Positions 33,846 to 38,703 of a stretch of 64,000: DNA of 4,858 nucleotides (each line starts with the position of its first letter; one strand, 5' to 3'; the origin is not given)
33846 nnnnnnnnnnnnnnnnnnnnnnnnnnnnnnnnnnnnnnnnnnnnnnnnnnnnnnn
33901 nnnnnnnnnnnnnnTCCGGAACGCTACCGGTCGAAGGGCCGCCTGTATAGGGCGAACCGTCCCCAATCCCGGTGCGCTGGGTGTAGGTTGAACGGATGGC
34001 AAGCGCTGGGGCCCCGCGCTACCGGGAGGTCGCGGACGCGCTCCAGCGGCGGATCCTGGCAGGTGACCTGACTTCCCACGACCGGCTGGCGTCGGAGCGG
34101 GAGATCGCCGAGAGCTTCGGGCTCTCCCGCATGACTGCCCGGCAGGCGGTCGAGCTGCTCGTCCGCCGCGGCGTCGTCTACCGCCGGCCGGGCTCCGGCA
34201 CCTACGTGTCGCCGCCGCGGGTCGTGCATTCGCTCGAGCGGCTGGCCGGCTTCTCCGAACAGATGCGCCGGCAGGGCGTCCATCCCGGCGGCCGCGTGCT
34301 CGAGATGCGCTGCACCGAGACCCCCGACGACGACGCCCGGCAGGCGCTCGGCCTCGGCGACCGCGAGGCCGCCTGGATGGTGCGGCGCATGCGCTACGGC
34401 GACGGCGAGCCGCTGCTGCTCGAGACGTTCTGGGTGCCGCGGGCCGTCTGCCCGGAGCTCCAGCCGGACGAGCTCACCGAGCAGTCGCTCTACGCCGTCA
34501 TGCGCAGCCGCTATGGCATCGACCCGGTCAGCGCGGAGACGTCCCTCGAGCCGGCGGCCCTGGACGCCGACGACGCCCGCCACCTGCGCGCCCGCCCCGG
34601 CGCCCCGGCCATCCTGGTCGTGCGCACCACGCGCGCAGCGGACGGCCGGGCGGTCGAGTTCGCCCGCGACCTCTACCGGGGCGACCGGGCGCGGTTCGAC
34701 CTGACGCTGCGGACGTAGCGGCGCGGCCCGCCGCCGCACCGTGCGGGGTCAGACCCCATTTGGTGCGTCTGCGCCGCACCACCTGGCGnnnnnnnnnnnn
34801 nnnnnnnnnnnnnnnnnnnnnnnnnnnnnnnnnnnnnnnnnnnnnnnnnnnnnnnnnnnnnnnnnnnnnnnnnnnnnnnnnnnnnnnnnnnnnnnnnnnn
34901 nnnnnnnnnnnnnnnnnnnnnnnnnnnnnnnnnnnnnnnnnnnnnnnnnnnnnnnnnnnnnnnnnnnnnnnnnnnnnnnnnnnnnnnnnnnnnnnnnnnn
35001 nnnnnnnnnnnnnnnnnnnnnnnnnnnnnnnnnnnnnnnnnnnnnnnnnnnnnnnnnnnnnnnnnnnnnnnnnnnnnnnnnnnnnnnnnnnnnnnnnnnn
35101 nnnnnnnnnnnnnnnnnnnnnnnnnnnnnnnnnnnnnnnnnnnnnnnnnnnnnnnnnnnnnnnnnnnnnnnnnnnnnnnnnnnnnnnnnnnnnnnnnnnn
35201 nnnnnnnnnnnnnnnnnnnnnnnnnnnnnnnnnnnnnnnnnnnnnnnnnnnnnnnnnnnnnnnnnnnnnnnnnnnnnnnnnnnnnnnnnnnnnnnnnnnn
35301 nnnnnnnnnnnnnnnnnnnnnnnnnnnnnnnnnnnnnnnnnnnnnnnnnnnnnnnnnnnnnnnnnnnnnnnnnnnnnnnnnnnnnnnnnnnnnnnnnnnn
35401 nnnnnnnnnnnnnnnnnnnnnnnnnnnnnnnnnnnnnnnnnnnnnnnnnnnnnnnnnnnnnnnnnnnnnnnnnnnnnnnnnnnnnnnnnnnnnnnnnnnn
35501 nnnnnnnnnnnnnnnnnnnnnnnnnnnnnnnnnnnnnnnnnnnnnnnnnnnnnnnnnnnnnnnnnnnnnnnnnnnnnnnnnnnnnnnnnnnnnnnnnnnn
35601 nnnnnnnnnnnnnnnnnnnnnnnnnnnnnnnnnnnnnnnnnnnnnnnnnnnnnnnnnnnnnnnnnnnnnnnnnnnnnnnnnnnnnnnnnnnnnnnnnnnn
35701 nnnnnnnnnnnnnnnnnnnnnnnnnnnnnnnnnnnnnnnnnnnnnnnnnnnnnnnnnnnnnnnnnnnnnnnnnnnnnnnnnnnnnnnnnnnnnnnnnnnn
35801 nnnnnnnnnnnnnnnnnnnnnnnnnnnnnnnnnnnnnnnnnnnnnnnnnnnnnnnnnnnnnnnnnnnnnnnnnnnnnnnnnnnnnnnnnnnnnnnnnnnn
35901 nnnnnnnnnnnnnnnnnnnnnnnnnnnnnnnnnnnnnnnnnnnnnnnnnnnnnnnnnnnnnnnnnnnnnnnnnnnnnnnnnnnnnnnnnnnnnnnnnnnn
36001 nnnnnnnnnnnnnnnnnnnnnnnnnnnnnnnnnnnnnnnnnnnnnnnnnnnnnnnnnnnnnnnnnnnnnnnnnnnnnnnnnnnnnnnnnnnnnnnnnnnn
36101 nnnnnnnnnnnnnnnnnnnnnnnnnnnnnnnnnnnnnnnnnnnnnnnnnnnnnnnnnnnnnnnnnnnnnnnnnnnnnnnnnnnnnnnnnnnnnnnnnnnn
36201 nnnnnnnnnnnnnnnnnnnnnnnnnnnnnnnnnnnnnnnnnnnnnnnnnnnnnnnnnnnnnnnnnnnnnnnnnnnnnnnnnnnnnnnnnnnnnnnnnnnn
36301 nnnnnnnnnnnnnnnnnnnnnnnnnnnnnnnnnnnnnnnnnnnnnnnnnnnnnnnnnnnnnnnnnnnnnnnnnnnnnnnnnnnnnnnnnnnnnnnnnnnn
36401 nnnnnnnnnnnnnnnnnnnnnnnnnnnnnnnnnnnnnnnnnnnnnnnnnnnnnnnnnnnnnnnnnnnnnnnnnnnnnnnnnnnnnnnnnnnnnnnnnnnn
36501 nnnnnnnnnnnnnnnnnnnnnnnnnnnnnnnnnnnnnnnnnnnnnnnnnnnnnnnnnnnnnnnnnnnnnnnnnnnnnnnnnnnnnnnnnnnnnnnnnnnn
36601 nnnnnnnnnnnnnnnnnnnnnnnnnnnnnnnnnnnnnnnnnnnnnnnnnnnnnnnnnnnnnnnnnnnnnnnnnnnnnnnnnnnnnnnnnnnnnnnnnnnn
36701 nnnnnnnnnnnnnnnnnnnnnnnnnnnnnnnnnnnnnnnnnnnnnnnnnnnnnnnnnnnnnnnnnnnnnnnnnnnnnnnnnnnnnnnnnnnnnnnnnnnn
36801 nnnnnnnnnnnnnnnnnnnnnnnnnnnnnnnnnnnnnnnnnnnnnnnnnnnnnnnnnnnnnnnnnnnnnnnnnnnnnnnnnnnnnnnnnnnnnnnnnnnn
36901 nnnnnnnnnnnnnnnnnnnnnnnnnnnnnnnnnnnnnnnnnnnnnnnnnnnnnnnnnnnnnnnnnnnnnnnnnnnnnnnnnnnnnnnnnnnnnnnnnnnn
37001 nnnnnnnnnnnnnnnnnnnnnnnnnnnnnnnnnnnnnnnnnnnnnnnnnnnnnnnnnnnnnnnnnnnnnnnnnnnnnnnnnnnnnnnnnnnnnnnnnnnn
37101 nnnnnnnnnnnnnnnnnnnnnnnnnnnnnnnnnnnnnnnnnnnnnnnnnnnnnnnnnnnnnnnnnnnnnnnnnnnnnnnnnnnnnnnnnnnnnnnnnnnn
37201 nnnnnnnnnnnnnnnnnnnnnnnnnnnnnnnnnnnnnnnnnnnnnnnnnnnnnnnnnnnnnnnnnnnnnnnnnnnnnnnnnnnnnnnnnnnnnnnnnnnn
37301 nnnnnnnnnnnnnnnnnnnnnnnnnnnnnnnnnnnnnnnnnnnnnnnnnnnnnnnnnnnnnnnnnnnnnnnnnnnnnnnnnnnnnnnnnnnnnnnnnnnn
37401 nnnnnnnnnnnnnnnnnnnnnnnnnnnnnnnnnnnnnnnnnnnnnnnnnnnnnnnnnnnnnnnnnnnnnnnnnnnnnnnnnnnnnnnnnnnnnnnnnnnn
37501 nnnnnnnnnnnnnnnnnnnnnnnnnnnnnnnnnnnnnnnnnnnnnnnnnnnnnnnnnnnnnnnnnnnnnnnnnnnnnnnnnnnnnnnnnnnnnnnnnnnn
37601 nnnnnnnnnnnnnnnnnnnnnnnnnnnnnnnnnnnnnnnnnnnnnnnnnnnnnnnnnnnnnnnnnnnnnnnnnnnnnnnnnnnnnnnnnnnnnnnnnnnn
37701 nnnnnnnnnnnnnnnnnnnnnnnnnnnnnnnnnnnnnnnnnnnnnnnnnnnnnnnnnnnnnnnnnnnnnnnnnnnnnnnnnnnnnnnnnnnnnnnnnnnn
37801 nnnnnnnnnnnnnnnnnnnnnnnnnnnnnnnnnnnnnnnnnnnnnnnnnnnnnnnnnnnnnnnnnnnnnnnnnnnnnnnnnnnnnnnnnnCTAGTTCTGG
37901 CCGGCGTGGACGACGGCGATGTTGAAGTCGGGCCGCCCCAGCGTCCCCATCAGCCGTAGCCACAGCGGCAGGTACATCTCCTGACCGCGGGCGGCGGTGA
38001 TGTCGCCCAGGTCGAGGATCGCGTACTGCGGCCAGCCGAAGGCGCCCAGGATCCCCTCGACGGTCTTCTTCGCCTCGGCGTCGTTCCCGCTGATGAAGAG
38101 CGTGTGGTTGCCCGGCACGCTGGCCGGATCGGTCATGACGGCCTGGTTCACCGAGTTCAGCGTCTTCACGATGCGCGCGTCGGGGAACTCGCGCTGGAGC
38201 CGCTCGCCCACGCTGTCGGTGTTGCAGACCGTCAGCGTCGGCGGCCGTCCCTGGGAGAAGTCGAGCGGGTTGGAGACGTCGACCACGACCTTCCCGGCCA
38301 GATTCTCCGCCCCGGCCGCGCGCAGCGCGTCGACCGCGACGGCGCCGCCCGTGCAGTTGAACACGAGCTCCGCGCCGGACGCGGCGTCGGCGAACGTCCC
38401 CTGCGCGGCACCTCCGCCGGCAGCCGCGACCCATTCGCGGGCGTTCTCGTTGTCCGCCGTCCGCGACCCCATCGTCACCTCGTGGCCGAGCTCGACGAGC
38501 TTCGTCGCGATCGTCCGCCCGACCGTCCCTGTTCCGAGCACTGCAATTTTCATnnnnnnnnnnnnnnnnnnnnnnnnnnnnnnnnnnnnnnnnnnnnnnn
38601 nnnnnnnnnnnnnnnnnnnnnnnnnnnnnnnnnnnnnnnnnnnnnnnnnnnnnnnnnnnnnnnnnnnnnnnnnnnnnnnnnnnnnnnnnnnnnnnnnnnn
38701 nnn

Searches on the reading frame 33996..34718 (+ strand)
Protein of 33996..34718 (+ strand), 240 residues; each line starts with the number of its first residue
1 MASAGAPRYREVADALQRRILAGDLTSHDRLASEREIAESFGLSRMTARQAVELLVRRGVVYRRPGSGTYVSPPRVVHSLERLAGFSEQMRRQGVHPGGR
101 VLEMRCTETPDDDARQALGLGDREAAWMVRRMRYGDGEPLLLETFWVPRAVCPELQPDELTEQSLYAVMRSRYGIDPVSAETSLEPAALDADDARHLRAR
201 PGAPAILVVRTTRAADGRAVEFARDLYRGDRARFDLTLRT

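Call 23: search_protein_families(library=pfam, proteins=[window:33996-34718:+], max_evalue=0.001)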
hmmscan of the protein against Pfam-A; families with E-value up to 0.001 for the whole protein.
window:33996-34718:+ (240 aa): 2 families
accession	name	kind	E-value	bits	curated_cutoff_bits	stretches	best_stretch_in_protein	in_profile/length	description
PF07702.18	UTRA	-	1.4e-35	122.6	23.8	1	93-232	2-140/141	UTRA domain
PF00392.27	GntR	-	2e-18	66.3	27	1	9-71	2-64/64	Bacterial regulatory proteins, gntR family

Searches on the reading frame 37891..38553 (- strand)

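Call 23: search_protein_families(library=pfam, proteins=[window:37891-38553:-], max_evalue=0.001)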
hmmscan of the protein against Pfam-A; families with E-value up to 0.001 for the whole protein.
window:37891-38553:- (220 aa): 4 families
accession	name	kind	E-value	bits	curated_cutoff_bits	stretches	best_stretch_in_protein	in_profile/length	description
PF03807.23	F420_oxidored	-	3e-15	57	21.6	1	2-96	1-94/94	NADP oxidoreductase coenzyme F420-dependent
PF03446.21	NAD_binding_2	-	3.8e-07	30.7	21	1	2-95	1-94/161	NAD binding domain of 6-phosphogluconate dehydrogenase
PF07991.19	KARI_N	-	1.9e-05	24.7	20.6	1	2-138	6-143/165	Acetohydroxy acid isomeroreductase, NADPH-binding domain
PF02558.23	ApbA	-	0.00053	20.1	22.2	1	3-35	1-32/150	Ketopantoate reductase PanE/ApbA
